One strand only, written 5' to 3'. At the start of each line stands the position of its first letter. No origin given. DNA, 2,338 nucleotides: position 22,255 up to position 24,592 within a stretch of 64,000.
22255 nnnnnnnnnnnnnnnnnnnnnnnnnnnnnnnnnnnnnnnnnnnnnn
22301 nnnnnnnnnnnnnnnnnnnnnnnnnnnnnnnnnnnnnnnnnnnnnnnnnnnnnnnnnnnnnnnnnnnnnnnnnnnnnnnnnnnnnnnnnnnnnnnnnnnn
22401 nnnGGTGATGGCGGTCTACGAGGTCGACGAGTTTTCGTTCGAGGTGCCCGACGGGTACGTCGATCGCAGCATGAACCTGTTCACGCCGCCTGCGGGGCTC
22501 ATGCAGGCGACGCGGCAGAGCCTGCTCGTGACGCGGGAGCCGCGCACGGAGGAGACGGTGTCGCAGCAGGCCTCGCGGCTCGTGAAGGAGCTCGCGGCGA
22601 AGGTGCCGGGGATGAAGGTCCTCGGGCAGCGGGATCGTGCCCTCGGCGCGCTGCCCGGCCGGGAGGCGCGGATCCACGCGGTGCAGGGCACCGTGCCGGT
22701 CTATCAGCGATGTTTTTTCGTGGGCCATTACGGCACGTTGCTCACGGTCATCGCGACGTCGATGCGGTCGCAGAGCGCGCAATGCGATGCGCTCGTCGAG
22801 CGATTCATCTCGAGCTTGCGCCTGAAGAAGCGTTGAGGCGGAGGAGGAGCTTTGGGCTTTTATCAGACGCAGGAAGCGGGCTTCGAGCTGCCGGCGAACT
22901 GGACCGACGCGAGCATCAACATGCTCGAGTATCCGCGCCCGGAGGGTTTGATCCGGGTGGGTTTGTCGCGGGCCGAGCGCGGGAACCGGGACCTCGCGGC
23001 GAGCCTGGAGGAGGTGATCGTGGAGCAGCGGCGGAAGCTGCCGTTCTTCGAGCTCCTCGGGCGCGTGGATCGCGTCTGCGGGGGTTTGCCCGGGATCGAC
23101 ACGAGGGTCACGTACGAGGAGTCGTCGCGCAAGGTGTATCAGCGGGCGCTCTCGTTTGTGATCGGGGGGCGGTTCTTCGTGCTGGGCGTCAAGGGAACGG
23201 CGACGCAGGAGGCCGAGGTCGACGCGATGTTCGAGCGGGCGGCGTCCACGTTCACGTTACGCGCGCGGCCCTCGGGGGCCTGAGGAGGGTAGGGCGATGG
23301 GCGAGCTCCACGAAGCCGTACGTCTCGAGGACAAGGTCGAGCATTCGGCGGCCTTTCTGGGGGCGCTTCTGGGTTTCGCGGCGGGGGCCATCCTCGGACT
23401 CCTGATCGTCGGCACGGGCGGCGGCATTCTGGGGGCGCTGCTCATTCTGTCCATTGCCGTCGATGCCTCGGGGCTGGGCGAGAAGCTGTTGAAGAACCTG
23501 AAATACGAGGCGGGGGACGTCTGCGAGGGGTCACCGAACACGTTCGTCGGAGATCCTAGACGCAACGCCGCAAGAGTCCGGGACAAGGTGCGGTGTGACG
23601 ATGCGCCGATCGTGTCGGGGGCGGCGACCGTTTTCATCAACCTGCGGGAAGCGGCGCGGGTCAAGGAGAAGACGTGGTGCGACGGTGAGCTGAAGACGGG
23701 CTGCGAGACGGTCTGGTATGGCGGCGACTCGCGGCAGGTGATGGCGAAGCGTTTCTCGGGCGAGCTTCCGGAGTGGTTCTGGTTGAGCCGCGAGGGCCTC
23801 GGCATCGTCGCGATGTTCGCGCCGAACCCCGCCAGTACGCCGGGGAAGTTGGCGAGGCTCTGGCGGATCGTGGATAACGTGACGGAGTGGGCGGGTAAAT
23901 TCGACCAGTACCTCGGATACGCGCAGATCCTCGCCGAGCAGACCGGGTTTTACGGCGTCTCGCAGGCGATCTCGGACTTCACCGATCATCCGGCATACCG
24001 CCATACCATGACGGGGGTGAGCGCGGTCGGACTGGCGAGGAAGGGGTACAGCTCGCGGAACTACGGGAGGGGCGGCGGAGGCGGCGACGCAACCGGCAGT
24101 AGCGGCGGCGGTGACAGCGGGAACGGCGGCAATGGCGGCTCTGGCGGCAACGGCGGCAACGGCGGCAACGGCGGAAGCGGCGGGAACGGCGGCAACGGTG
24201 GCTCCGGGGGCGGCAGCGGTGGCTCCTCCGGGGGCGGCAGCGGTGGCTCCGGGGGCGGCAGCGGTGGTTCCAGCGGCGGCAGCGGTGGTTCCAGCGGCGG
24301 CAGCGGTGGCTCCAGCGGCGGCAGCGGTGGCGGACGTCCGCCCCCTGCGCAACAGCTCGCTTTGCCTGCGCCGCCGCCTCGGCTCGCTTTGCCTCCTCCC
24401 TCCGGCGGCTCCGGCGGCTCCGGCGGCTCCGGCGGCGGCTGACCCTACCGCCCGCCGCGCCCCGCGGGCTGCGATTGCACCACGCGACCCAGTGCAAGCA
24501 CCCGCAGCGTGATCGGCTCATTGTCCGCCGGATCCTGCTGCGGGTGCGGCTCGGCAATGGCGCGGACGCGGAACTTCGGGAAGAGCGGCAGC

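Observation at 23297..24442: prePAAR-TMD-PAAR protein that ends in a Gly/Ser microsatellite tail instead of a toxin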

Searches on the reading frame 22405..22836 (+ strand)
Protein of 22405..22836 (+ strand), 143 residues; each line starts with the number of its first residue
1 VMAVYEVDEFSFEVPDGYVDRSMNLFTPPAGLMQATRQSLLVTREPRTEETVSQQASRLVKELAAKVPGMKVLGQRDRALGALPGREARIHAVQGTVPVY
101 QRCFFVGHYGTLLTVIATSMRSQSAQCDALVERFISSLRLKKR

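Call 3: search_protein_families(library=pfam, proteins=[window:22405-22836:+], max_evalue=0.1)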
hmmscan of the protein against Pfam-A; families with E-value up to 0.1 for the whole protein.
window:22405-22836:+ (143 aa): 1 family
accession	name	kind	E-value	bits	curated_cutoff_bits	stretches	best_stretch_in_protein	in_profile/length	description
PF08786.17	DcrB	-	1.5e-12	48.2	27.2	1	9-137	1-127/127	DcrB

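Call 6: search_protein_families(library=ncbifam, proteins=[window:22405-22836:+], max_evalue=0.1)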
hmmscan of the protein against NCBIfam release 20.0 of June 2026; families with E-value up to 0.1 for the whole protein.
window:22405-22836:+ (143 aa): 0 families

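Call 59: search_solved_structures(query=window:22405-22836:+, max_evalue=1)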
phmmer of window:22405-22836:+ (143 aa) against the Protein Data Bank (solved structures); distinct sequences matched with E-value up to 1: 5.
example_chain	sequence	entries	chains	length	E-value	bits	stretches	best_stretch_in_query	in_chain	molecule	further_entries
6xrr_E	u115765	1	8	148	0.0012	22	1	4-136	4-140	Putative cytoplasmic protein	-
6xrb_A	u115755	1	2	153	0.0014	21.9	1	4-136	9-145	SciW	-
9mvg_A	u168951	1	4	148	0.0016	21.6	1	4-136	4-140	SciW protein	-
1tu1_A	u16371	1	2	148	0.002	21.3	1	2-73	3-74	hypothetical protein PA0094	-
6xrf_A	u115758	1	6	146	0.0025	21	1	2-73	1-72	Effector EagT6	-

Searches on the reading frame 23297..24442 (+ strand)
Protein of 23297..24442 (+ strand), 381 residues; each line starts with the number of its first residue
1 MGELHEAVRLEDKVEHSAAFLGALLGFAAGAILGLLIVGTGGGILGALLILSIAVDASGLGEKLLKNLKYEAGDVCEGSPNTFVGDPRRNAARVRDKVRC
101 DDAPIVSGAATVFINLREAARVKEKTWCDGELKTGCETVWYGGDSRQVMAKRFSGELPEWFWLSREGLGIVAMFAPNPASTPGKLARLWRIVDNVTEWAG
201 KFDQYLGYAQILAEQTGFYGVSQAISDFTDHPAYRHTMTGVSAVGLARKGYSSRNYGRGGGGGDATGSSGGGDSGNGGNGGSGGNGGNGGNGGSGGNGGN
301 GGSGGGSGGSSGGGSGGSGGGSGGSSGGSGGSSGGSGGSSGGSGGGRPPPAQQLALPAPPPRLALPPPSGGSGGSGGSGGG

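Call 3: search_protein_families(library=pfam, proteins=[window:23297-24442:+], max_evalue=0.1)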
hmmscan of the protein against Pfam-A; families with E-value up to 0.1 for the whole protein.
window:23297-24442:+ (381 aa): 2 families
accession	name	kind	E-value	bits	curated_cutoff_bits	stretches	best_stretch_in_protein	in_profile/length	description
PF05488.18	PAAR_motif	-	1.1e-10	42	27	1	72-132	8-68/70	PAAR motif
PF25799.1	prePAAR_I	-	0.0039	17.9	25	1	5-38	2-31/57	Class I prePAAR effector Rhs1 motif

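Call 6: search_protein_families(library=ncbifam, proteins=[window:23297-24442:+], max_evalue=0.1)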
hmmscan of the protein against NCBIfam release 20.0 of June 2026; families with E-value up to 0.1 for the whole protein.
window:23297-24442:+ (381 aa): 1 family
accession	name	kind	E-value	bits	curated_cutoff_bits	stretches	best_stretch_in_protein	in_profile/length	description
TIGR03789.1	pdsO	hypoth_equivalog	0.098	12.3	152.2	0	15-50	35-70/243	sortase-associated OmpA-like protein PdsO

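Call 24: predict_structure(alignment_id=A1)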
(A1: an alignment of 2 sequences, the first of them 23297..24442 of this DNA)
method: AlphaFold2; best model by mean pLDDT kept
length: 381 residues; sequences in the alignment: 2
mean_pLDDT: 38.6   pTM: 0.28
mean pLDDT of the five models: 38.6, 38.0, 37.2, 36.5, 31.6
residues with pLDDT >= 90: 0; 70-90: 8; 50-70: 59; < 50: 314
segments of 3 or more residues with pLDDT < 50: 1-27, 33-188, 247-351, 359-371, 379-381
pLDDT, mean of each block of 10 residues (from residue 1): 29 38 47 48 41 37 31 25 25 25 24 25 24 22 22 27 27 31 46 57 66 67 66 55 51 39 35 38 40 37 36 38 38 36 38 45 46 45 35
secondary structure, 60 per line:
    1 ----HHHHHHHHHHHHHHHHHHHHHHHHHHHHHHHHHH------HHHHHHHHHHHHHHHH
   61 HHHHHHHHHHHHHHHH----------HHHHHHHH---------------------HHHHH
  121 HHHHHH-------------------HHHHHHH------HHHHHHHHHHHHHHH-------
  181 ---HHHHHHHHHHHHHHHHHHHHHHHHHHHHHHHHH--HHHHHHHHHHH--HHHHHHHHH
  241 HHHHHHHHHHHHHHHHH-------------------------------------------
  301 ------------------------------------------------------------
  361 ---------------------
elements in order: H5-38 H45-76 H87-94 H116-126 H146-152 H159-173 H184-216 H219-229 H232-257

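Call 42: search_solved_structures(query=A4, max_evalue=0.01)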
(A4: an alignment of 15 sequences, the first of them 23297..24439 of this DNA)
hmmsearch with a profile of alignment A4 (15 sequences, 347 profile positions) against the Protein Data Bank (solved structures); distinct sequences matched with E-value up to 0.01: 7.
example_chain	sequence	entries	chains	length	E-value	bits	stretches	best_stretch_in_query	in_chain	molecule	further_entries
7pq5_L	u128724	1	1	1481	1.6e-20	77.5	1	8-150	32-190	Tre23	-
6ox6_A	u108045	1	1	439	4.4e-17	66.1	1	26-203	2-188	Tas1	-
9rce_c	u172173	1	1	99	5.3e-10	42.8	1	82-151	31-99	SalCis10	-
6xrr_J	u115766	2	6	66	4.5e-07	33.2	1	8-57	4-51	RHS repeat protein | Rhs1 protein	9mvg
4jiw_D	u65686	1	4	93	9.5e-07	32.1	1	81-141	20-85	Putative uncharacterized protein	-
6xrf_C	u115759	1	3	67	3.4e-06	30.3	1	7-64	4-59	PAAR motif family protein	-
4jiv_D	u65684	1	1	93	8.6e-05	25.7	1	82-141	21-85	Putative uncharacterized protein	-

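Call 77: search_protein_families(library=pfam, alignment_id=A4, max_evalue=0.05)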
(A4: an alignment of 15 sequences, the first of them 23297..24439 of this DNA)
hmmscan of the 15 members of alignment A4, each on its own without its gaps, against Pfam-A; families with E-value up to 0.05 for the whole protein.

A. member 1, window:23297-24439:+ (381 aa): 2 families
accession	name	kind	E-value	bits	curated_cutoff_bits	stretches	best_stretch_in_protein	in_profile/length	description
PF05488.18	PAAR_motif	-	1.1e-10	42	27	1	72-132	8-68/70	PAAR motif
PF25799.1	prePAAR_I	-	0.0039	17.9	25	1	5-38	2-31/57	Class I prePAAR effector Rhs1 motif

B. families by the number of members that match (of 15 scanned): 6 families
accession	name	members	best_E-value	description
PF05488.18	PAAR_motif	14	9.8e-13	PAAR motif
PF25799.1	prePAAR_I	12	1.9e-13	Class I prePAAR effector Rhs1 motif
PF23532.1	Microp_apicomplexa_18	1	0.0021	Apicomplexa microprotein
PF22430.1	Aa-Ago_N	1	0.0058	Ago, N-terminal domain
PF01940.21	DUF92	1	0.042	Integral membrane protein DUF92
PF01040.23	UbiA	1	0.044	UbiA prenyltransferase family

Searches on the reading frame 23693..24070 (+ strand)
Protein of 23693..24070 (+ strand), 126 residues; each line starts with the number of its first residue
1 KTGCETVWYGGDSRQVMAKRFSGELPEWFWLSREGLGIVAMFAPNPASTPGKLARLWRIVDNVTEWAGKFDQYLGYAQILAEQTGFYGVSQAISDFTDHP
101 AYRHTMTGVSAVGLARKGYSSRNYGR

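Call 26: search_protein_representatives(alignment_id=A3)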
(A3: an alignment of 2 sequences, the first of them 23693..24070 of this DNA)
Query: 2 sequences, 126 profile positions. Proteins with E-value up to 0.001 (for the whole library): 17; up to 1e-10: 8; up to 1e-30: 2. The best 17 are listed.
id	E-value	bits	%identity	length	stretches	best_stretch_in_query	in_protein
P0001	3.9e-64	230.5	-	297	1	1-123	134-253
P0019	3.3e-35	137.0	-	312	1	2-116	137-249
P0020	2.3e-23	98.8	-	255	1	2-113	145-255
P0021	2.3e-20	89.1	-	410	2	2-122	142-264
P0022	6.6e-17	77.9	-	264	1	1-123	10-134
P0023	2.8e-16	75.9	-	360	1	1-119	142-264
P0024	1.5e-14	70.3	-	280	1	1-114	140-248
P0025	9.1e-12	61.3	-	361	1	1-119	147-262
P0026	4.3e-10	55.9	-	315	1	3-114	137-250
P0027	3.1e-08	49.9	-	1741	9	30-99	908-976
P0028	3.7e-08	49.6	-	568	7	49-106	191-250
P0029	6.7e-07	45.6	-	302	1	3-40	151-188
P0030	3.9e-06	43.1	-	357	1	3-119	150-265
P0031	1.2e-05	41.5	-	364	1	3-118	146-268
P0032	8.0e-05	38.9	-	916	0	-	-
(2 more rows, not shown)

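Call 29: find_encoding_contigs(protein=P0019, flank=10000, max_places=3)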
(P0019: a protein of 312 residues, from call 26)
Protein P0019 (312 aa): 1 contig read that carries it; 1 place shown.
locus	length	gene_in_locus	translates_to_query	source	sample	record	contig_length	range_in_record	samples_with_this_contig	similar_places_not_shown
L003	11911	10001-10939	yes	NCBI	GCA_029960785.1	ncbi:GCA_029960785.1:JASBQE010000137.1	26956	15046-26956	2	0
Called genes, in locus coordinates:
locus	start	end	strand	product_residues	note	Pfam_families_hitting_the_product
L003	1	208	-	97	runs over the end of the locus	-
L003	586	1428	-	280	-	-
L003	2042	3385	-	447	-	PF01842:ACT (faint), PF00390:malic, PF02826:2-Hacid_dh_C, PF03949:Malic_M (weak), PF01488:Shikimate_DH (weak), PF02882:THF_DHG_CYH_C (weak), PF03949:Malic_M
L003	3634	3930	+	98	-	-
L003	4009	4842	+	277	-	PF00590:TP_methylase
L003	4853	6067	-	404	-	PF00583:Acetyltransf_1 (weak), PF13527:Acetyltransf_9, PF17668:Acetyltransf_17, PF13530:SCP2_2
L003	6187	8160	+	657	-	PF05954:Phage_GPD, PF04717:Phage_base_V, PF20093:DUF6484 (faint), PF22178:Gp5_trimer_C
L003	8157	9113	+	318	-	PF13304:AAA_21 (faint)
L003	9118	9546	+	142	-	PF08786:DcrB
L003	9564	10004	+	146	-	PF08786:DcrB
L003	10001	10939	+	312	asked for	PF25799:prePAAR_I (weak), PF05488:PAAR_motif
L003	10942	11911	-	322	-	?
